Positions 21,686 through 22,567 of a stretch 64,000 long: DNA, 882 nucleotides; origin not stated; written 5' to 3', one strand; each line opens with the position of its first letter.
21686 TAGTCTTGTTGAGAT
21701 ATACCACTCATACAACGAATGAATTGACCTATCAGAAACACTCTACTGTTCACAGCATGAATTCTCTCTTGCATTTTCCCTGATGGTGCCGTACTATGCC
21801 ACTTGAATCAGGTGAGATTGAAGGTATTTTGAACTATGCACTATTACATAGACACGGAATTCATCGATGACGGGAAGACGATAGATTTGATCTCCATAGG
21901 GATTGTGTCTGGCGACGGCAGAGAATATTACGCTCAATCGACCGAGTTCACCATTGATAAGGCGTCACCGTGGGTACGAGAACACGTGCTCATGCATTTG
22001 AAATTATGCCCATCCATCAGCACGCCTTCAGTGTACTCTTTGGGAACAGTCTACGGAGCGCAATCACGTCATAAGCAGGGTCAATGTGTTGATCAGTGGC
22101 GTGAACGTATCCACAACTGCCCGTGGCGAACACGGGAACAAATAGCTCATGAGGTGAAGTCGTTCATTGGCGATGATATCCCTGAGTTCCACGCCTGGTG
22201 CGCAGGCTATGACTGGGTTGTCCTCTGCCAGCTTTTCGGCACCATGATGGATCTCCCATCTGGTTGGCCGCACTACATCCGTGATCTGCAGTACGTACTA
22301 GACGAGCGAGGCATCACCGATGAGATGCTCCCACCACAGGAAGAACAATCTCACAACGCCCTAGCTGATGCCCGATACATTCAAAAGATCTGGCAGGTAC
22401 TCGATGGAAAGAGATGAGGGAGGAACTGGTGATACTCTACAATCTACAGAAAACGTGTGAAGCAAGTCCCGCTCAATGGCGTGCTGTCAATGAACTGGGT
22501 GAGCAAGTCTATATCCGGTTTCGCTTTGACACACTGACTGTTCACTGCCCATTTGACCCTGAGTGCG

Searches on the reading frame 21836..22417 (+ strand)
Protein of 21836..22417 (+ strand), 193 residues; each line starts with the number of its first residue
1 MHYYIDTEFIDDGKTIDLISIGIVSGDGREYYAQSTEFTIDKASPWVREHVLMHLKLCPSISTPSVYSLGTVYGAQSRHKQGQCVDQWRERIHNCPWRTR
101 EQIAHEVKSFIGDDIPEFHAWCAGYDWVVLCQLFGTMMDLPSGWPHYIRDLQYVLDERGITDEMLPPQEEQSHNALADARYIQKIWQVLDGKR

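Call 110: search_protein_families(library=phrogs, proteins=[window:21836-22417:+], max_evalue=0.001)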
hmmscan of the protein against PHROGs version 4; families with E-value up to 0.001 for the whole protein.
window:21836-22417:+ (193 aa): 2 families
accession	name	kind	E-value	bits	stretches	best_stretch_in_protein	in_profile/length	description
phrog_2259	-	DNA, RNA and nucleotide metabolism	1.4e-45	156.2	1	1-191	7-174/186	Rnase H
phrog_31349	-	unknown function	0.00066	19.5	1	3-56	205-256/440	-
